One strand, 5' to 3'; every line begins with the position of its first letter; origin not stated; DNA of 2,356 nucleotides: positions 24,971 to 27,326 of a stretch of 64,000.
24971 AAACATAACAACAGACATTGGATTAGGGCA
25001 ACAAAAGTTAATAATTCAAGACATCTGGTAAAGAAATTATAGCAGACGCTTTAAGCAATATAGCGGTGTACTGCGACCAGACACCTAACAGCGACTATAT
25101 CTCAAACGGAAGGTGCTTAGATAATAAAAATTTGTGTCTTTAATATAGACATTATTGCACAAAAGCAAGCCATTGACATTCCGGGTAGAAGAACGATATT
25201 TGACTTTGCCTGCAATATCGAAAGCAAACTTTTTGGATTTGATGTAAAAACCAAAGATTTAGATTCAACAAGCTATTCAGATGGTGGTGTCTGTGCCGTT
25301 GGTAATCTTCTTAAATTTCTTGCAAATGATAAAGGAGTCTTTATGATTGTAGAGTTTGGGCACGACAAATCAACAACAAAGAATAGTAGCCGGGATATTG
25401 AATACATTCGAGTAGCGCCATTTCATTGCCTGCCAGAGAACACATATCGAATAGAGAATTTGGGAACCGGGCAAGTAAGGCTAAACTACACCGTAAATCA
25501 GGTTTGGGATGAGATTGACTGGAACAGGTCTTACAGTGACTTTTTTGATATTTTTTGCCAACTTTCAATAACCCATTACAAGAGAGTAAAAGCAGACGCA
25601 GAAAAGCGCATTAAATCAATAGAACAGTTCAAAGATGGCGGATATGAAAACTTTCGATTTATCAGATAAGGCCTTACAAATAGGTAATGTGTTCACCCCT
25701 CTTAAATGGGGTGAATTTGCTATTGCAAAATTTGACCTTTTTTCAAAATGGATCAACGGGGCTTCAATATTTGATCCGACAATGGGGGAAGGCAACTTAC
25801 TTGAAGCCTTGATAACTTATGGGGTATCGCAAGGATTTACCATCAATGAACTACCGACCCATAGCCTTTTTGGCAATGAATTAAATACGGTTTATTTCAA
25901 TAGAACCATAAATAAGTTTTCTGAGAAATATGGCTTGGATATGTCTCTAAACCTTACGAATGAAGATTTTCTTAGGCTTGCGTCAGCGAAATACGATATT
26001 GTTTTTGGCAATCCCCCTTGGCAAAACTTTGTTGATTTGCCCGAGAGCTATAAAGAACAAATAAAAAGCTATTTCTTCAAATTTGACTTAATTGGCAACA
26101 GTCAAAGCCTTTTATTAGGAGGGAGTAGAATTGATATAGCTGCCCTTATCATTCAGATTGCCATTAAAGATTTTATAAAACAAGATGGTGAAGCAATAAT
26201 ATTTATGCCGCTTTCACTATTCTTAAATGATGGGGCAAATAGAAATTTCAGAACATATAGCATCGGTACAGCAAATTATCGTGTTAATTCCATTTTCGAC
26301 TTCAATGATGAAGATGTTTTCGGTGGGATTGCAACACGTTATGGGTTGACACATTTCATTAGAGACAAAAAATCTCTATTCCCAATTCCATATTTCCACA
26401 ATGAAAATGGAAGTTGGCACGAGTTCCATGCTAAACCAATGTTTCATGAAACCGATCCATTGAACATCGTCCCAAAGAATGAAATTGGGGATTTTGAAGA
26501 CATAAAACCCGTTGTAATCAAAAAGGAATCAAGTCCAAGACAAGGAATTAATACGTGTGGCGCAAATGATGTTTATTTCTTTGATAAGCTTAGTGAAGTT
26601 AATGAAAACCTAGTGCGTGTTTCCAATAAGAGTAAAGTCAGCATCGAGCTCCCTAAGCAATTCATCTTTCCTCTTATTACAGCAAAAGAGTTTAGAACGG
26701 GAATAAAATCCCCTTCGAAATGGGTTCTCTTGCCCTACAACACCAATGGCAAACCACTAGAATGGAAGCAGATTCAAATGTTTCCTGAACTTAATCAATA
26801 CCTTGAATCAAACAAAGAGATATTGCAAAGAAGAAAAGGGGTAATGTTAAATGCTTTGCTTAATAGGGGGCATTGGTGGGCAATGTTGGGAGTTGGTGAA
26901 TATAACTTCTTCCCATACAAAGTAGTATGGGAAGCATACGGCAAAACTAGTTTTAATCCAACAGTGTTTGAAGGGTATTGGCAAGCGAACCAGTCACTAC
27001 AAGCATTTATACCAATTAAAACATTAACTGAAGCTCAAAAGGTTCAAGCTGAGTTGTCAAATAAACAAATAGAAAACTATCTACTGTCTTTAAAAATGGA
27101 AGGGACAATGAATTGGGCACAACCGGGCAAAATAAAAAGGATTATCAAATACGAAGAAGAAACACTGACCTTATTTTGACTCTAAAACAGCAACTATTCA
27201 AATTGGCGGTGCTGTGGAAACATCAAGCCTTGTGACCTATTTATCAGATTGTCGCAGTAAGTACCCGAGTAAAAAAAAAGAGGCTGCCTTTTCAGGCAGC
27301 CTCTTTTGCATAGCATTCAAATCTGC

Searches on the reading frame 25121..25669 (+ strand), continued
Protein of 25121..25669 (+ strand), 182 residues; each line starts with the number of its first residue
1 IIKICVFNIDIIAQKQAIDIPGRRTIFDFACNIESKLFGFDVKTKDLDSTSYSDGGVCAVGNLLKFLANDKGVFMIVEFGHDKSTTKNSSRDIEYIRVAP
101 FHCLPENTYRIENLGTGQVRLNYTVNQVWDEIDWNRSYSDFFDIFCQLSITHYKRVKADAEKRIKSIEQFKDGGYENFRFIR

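Call 53: list_cluster_members(proteins=[P0010, P0025, P0167])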
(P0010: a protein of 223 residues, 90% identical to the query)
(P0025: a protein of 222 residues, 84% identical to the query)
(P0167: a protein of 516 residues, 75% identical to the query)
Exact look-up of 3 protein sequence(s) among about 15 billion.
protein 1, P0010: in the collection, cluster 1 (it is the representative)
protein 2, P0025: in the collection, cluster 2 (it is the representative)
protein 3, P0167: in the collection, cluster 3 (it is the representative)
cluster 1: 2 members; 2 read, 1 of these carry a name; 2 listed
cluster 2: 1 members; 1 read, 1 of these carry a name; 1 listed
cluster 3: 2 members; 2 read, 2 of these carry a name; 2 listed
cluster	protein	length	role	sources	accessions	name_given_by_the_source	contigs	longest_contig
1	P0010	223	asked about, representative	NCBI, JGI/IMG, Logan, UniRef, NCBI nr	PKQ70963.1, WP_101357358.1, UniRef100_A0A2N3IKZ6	hypothetical protein [Raineya orbicola] | hypothetical protein | Restriction endonuclease n=1 Tax=Raineya orbicola TaxID=2016530 RepID=A0A2N3IKZ6_9BACT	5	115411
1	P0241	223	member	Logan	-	-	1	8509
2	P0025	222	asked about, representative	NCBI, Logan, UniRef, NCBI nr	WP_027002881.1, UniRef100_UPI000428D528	hypothetical protein [Hugenholtzia roseola] | hypothetical protein n=1 Tax=Hugenholtzia roseola TaxID=1002 RepID=UPI000428D528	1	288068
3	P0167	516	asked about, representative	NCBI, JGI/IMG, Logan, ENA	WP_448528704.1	Eco57I restriction-modification methylase domain-containing protein [Raineya sp.] | hypothetical protein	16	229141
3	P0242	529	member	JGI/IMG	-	hypothetical protein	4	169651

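Call 71: search_protein_families(library=ncbifam, max_evalue=1, proteins=[P0001, L086:8019-8690:+, L085:6509-7039:+])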
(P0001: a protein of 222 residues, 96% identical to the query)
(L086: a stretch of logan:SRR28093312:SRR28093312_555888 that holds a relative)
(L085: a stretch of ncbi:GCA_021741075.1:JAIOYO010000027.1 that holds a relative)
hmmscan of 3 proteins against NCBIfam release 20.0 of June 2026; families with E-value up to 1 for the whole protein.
P0001 (222 aa): 0 families

L086:8019-8690:+ (224 aa): 0 families

L085:6509-7039:+ (177 aa): 0 families

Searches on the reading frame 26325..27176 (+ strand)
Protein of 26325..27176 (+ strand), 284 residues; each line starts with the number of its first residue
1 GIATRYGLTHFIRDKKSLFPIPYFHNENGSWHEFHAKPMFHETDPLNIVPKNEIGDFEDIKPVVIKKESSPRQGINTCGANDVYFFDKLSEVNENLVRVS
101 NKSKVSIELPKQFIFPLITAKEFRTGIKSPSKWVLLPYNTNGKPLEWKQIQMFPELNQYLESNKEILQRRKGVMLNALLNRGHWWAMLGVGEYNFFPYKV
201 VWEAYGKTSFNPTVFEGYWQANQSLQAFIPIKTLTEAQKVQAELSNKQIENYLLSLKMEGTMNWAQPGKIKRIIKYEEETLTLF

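Call 43: search_protein_families(library=pfam, max_evalue=1, proteins=[window:26325-27176:+])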
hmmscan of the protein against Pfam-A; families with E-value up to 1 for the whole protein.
window:26325-27176:+ (284 aa): 1 family
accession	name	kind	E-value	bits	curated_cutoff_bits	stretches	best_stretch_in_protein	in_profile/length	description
PF09635.15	MetRS-N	-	0.11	13.5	24.8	1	216-257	67-106/121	MetRS-N binding domain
